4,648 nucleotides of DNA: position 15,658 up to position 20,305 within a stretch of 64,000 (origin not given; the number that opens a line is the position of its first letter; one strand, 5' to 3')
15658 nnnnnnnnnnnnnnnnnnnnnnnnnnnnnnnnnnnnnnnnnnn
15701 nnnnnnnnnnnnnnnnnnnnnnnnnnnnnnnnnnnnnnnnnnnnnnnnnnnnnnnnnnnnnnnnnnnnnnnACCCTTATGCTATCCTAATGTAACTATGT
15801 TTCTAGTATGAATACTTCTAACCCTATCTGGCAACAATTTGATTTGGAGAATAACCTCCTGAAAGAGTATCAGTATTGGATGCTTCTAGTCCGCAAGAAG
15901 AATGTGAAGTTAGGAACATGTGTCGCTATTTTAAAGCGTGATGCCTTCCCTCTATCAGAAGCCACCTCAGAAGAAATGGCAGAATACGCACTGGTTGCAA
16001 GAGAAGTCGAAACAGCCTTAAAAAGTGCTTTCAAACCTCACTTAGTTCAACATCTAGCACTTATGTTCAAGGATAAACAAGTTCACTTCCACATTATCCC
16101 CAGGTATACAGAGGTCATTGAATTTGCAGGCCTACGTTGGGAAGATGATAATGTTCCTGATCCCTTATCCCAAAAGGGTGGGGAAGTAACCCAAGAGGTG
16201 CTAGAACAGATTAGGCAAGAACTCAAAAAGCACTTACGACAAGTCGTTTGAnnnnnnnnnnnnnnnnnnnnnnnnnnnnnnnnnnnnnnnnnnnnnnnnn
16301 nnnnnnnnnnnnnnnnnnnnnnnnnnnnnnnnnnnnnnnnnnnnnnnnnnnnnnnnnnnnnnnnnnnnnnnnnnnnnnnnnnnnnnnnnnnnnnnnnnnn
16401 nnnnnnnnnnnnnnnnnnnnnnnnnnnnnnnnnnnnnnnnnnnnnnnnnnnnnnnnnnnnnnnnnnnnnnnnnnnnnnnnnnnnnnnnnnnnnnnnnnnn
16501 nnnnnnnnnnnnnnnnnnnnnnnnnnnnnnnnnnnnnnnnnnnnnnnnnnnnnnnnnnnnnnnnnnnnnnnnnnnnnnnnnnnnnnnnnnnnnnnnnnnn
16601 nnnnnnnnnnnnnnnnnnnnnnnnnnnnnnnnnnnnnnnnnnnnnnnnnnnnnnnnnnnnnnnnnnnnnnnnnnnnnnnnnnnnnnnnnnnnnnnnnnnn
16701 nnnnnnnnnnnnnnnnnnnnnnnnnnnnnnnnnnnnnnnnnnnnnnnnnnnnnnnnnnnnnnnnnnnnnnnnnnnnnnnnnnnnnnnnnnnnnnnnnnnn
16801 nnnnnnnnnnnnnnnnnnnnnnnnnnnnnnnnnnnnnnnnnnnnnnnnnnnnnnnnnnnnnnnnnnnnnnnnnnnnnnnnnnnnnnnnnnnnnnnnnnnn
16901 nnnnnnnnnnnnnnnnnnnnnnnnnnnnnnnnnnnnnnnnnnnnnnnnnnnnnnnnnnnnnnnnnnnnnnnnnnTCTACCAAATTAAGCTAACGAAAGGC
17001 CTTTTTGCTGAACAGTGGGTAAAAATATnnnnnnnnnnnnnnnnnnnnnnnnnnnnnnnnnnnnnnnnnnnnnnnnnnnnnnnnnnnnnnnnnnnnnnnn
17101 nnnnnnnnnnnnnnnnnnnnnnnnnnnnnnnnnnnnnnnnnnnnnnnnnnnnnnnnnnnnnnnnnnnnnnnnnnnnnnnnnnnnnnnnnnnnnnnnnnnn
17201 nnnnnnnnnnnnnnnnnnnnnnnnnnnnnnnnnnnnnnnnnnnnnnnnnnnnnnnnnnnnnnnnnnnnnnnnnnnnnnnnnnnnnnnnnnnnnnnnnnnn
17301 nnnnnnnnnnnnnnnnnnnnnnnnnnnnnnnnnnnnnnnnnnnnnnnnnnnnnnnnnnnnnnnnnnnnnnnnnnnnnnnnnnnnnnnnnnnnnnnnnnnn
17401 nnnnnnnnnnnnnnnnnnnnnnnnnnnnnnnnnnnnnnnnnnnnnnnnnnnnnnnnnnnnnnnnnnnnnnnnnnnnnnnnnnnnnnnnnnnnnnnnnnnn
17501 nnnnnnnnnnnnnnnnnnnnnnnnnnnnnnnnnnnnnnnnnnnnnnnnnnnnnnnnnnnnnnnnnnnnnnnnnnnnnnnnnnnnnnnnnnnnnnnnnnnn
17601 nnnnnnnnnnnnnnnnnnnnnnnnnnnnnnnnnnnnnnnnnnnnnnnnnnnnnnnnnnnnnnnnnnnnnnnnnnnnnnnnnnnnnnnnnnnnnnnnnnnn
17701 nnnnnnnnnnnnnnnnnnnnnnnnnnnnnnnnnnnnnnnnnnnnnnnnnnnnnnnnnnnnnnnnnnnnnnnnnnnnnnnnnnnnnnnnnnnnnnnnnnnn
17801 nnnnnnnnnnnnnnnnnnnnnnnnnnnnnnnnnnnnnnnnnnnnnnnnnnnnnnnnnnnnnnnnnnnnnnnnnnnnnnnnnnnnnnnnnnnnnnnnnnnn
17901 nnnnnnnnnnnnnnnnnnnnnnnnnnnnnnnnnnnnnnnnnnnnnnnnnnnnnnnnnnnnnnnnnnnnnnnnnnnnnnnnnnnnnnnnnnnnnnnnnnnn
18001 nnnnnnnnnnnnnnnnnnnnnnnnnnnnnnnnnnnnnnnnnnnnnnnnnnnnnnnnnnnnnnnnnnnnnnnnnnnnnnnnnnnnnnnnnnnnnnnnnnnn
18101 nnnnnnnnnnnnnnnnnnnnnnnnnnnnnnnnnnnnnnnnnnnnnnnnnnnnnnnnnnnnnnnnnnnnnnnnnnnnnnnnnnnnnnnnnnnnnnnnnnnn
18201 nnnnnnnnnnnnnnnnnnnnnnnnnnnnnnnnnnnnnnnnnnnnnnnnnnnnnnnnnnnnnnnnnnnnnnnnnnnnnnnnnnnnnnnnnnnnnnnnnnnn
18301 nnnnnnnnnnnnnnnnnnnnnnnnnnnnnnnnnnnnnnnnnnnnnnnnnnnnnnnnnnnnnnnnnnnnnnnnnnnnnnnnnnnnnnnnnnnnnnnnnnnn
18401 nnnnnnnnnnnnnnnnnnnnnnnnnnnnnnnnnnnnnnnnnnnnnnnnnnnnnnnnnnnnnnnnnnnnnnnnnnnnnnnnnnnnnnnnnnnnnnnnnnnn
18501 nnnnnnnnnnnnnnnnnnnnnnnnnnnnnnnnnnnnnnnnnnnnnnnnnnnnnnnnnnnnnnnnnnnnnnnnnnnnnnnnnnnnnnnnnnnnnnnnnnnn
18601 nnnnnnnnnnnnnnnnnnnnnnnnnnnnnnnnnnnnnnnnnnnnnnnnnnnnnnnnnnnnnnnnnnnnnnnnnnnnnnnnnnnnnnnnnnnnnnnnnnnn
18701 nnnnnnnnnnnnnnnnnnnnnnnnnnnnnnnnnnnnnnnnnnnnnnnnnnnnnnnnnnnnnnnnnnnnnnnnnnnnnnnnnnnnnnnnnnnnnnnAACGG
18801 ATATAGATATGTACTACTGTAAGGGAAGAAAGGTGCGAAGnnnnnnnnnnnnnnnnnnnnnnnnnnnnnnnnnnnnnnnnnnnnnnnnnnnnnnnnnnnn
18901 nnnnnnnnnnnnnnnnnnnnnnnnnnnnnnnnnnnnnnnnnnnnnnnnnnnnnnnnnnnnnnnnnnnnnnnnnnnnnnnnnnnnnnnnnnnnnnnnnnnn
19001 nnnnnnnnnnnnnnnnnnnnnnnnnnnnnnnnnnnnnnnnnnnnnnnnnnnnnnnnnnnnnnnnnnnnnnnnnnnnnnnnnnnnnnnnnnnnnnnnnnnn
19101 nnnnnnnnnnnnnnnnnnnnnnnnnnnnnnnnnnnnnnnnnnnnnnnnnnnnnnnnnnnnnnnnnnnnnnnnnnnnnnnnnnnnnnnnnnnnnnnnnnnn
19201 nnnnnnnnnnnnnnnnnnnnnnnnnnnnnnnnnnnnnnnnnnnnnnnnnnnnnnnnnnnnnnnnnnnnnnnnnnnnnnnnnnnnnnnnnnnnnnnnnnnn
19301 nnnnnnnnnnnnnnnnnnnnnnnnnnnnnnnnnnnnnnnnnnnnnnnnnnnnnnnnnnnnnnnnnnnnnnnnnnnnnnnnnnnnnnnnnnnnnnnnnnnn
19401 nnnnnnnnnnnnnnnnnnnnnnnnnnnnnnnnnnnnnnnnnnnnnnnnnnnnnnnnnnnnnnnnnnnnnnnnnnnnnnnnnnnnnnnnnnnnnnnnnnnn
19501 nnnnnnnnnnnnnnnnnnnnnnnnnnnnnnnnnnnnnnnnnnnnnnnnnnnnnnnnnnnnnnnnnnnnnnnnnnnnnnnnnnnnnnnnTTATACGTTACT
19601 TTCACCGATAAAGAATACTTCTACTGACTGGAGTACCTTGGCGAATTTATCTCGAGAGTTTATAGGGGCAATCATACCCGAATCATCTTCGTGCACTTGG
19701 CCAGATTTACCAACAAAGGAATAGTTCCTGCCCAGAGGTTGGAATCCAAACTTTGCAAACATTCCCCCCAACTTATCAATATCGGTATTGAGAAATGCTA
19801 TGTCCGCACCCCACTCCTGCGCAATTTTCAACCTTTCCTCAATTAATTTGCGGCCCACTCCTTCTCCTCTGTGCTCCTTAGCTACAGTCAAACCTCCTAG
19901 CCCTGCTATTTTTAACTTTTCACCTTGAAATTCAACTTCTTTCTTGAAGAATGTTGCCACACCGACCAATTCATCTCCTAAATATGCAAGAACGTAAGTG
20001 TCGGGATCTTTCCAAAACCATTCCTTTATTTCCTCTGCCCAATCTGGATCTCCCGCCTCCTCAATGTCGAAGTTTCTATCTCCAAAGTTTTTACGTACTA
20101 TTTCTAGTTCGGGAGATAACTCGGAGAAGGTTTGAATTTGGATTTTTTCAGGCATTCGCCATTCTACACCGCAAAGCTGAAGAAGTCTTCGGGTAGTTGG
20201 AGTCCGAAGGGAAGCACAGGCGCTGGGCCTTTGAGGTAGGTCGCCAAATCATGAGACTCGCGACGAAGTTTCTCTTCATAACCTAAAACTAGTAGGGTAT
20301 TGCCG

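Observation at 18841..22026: Four-gene minus-strand operon: ALDH - unknown(157 aa) - GNAT - internally duplicated unknown protein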

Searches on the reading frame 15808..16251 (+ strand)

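Call 3: search_protein_families(library=pfam, proteins=[window:15808-16251:+], max_evalue=1)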
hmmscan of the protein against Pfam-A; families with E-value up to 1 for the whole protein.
window:15808-16251:+ (147 aa): 3 families
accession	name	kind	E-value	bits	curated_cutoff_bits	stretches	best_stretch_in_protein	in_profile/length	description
PF01230.28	HIT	-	7.5e-05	23.7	21.5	1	35-101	26-97/98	HIT domain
PF05596.16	Taeniidae_ag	-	0.083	13.1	31.9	1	122-146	28-52/55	Taeniidae antigen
PF19360.4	TadB_TadC_N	-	0.25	11.6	27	0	125-144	49-68/143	TadB/TadC N-terminal domain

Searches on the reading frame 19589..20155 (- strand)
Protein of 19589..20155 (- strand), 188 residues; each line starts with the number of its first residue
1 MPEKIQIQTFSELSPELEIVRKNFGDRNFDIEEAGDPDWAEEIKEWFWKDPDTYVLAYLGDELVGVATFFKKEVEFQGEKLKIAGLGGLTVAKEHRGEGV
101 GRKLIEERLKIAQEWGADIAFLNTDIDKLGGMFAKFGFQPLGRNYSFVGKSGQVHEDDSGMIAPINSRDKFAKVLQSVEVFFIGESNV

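Call 3: search_protein_families(library=pfam, proteins=[window:19589-20155:-], max_evalue=1)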
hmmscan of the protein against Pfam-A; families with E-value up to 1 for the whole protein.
window:19589-20155:- (188 aa): 8 families
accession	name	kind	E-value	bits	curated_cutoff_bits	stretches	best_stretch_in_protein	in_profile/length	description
PF13527.13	Acetyltransf_9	-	2.6e-13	50.5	25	1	42-124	29-113/127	Acetyltransferase (GNAT) domain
PF00583.31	Acetyltransf_1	-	3.5e-13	50.3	20.7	1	37-138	18-116/116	Acetyltransferase (GNAT) family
PF13508.13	Acetyltransf_7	-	2.6e-09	37.7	27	1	52-140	3-84/84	Acetyltransferase (GNAT) domain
PF13673.13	Acetyltransf_10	-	2.7e-06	27.8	23.6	1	41-149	20-118/128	Acetyltransferase (GNAT) domain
PF24553.2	Rv0428c_C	-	0.0019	18.3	27.2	1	80-139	156-216/224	Probable histone acetyltransferase Rv0428c C-terminal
PF08445.16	FR47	-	0.007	16.8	22.1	1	81-141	19-80/86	FR47-like protein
PF14542.12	Acetyltransf_CG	-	0.057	14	30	1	90-119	31-60/80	GCN5-related N-acetyl-transferase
PF02474.21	NodA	-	0.058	13.5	22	1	44-122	45-122/195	Nodulation protein A (NodA)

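Call 4: search_protein_families(library=ncbifam, proteins=[window:19589-20155:-], max_evalue=1)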
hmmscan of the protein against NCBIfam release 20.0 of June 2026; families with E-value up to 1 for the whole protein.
window:19589-20155:- (188 aa): 15 families
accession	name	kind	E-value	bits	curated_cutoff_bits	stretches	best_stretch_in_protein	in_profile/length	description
NF002368.0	PRK01346.1-5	equivalog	7.1e-07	28.4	576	1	50-141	45-134/402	enhanced intracellular survival protein Eis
NF002367.0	PRK01346.1-4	subfamily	1.2e-06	27.8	259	1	49-138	42-130/411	hypothetical protein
TIGR01575.1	rimI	equivalog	2.7e-05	24.3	86.4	1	37-123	17-95/132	ribosomal protein S18-alanine N-acetyltransferase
NF007644.0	PRK10314.1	equivalog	9.5e-05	22.3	171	1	53-146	49-137/153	GNAT family N-acetyltransferase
NF040501.1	resist_ArsN2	equivalog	0.00014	21.5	125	1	88-144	53-107/133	arsenic resistance N-acetyltransferase ArsN2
NF007807.0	PRK10514.1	equivalog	0.00018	21.4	134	1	86-144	73-128/147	acetyltransferase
NF002364.0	PRK01346.1-1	equivalog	0.00057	19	701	1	59-141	60-140/408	enhanced intracellular survival protein Eis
NF049894.1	CG3035_N_ac_Glu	equivalog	0.00058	19.2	280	1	77-139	226-290/300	N-acetylglutamate synthase, CG3035 family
NF005840.0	PRK07757.1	equivalog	0.0013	18.6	154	1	82-143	65-123/153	N-acetyltransferase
NF033083.0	AAC_3_I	equivalog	0.0014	18.8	200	1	55-127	51-121/145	AAC(3)-I family aminoglycoside N-acetyltransferase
NF043067.1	AAC_6p_group_E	equivalog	0.0026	17.6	140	1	38-116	24-103/140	aminoglycoside 6'-N-acetyltransferase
NF005921.0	PRK07922.1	equivalog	0.0048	16.5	180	1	85-141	73-126/170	amino-acid N-acetyltransferase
NF040503.1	resist_ArsN1a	equivalog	0.0088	15.8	170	1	40-118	34-111/159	arsinothricin resistance N-acetyltransferase ArsN1 family A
NF002369.0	PRK01346.1-6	equivalog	0.012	14.6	463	1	66-144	84-162/434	hypothetical protein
NF000487.1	stat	exception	0.037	13.5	420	1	88-123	109-144/189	streptothricin N-acetyltransferase STAT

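Call 25: search_protein_families(library=phrogs, proteins=[window:19589-20155:-], max_evalue=1)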
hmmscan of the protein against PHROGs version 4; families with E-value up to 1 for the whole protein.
window:19589-20155:- (188 aa): 8 families
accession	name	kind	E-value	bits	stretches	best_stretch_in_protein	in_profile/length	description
phrog_1249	-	other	3e-13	50.9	1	27-154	27-164/180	acetyltransferase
phrog_3810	-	other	1.1e-07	33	1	42-141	50-145/155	acetyltransferase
phrog_8663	-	unknown function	0.00015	21.9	1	83-114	219-250/314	-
phrog_11841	-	other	0.0018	18.1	1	51-128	55-133/502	acetyltransferase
phrog_1758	-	other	0.049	14.6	1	76-145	92-165/184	acetyltransferase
phrog_3808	-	unknown function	0.14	13.4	1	20-63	57-105/116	-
phrog_8206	-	unknown function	0.17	13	1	41-117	41-112/151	-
phrog_23962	-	unknown function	0.26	12.3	1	57-146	52-140/165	-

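Call 26: search_protein_families(library=padloc, proteins=[window:19589-20155:-], max_evalue=1)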
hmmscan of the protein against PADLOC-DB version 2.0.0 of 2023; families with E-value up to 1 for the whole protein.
window:19589-20155:- (188 aa): 1 family
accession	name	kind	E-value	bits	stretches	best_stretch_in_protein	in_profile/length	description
PDLC04421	PDC-M11A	-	0.0056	13.4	1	61-142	203-287/486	-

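Call 66: find_homologous_proteins(query=window:19589-20155:-)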
Query window:19589-20155:- (188 aa): 7 proteins with E <= 0.001 among 160 candidates.
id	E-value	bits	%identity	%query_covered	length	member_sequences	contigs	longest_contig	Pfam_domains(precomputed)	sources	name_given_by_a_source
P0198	2.7e-120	417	100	100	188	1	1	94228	PF13673.14,PF13508.14,PF13527.14,PF00583.32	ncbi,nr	ncbi:MAG: GNAT family N-acetyltransferase [Candidatus Doudnabacteria bacterium]|nr:GNAT family N-ace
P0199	2.6e-106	372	86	100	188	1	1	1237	PF13673.14,PF13508.14,PF13527.14,PF00583.32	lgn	-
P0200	4.4e-83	296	67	100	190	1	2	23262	PF13673.14,PF13508.14,PF13527.14,PF00583.32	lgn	-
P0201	2.8e-82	293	65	100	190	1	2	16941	PF13673.14,PF13508.14,PF13527.14,PF00583.32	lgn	-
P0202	2.3e-76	274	60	100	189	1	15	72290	PF13673.14,PF13508.14,PF13527.14,PF00583.32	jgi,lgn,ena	-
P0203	6.9e-64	233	61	98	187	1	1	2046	PF13508.14,PF13527.14,PF00583.32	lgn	-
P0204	7.5e-51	191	48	100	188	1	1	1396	PF13673.14,PF13508.14,PF13527.14,PF00583.32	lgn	-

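Call 67: find_encoding_contigs(protein=P0200, flank=6000, max_places=2)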
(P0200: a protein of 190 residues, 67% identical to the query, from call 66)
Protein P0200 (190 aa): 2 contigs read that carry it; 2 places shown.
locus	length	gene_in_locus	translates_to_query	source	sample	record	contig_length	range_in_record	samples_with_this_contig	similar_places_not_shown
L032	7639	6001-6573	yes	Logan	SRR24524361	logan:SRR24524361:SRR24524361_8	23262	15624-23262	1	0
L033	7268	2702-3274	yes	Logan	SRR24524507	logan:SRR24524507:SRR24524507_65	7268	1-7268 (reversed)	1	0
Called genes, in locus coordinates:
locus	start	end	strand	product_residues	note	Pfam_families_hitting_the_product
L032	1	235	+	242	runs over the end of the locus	-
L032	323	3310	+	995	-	PF02463:SMC_N (faint), PF03193:RsgA_GTPase (faint), PF13191:AAA_16 (faint), PF13555:AAA_29 (faint), PF20703:nSTAND1 (faint), PF17760:UvrA_inter, PF17755:UvrA_DNA-bind, PF00005:ABC_tran (weak), +1 more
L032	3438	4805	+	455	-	-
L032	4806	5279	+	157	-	-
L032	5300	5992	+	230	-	PF00590:TP_methylase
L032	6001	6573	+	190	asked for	PF13673:Acetyltransf_10, PF00583:Acetyltransf_1, PF13527:Acetyltransf_9, PF13508:Acetyltransf_7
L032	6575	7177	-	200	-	PF00702:Hydrolase, PF13419:HAD_2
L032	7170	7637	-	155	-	?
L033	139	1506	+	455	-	-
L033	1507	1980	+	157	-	-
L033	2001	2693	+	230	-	PF00590:TP_methylase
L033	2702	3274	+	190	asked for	PF13673:Acetyltransf_10, PF00583:Acetyltransf_1, PF13527:Acetyltransf_9, PF13508:Acetyltransf_7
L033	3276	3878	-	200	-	PF00702:Hydrolase, PF13419:HAD_2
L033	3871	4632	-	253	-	PF03848:TehB, PF13489:Methyltransf_23, PF05175:MTS (weak), PF13847:Methyltransf_31, PF08241:Methyltransf_11, PF08242:Methyltransf_12, PF13649:Methyltransf_25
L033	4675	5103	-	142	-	-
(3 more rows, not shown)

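Call 68: find_encoding_contigs(protein=P0201, flank=6000, max_places=2)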
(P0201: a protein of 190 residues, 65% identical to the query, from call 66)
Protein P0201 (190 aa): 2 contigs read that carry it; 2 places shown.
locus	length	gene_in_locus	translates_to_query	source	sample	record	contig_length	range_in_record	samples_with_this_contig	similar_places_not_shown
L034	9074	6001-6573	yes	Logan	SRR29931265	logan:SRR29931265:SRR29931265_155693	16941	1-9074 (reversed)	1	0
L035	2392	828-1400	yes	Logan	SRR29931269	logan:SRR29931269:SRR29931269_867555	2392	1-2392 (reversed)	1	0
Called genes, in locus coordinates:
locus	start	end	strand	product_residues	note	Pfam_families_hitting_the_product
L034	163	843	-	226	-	-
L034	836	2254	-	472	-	PF04326:SLFN_AlbA_2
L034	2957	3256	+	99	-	-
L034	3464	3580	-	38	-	-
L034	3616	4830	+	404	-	-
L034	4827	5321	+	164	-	-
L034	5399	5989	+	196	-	-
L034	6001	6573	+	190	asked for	PF13527:Acetyltransf_9, PF13673:Acetyltransf_10, PF00583:Acetyltransf_1, PF13508:Acetyltransf_7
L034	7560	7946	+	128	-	-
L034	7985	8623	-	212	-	-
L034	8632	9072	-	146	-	?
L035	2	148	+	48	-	?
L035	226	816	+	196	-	-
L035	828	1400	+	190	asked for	PF13527:Acetyltransf_9, PF13673:Acetyltransf_10, PF00583:Acetyltransf_1, PF13508:Acetyltransf_7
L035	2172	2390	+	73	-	?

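Call 69: find_encoding_contigs(protein=P0202, flank=6000, max_places=2)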
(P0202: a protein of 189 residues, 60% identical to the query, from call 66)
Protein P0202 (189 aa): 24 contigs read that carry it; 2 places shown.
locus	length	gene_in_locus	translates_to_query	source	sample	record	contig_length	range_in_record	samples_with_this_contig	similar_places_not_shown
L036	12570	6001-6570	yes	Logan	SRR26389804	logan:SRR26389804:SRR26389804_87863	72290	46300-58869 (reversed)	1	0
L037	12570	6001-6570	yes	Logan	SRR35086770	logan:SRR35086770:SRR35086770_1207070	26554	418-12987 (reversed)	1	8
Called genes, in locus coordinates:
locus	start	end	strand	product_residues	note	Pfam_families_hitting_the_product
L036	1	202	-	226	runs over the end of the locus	PF04203:Sortase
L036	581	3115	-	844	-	PF01624:MutS_I, PF05188:MutS_II, PF05192:MutS_III, PF05190:MutS_IV, PF00488:MutS_V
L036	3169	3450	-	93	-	-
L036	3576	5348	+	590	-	PF13230:GATase_4 (weak), PF13522:GATase_6, PF13537:GATase_7, PF13580:SIS_2 (faint), PF01380:SIS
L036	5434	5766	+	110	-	-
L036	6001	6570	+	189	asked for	PF13673:Acetyltransf_10 (weak), PF13527:Acetyltransf_9, PF00583:Acetyltransf_1, PF13508:Acetyltransf_7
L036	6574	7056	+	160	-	PF04073:tRNA_edit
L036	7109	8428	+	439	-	PF01336:tRNA_anti-codon, PF00152:tRNA-synt_2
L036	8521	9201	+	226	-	PF26593:TraC-like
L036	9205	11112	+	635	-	PF19044:P-loop_TraG, PF01935:DUF87 (faint), PF12846:AAA_10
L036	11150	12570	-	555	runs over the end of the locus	-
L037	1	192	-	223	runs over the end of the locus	PF04203:Sortase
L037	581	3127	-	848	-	PF01624:MutS_I, PF05188:MutS_II, PF05192:MutS_III, PF05190:MutS_IV, PF00488:MutS_V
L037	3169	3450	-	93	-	-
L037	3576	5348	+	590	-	PF13230:GATase_4 (weak), PF13522:GATase_6, PF13537:GATase_7, PF13580:SIS_2 (faint), PF01380:SIS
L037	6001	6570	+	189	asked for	PF13673:Acetyltransf_10 (weak), PF13527:Acetyltransf_9, PF00583:Acetyltransf_1, PF13508:Acetyltransf_7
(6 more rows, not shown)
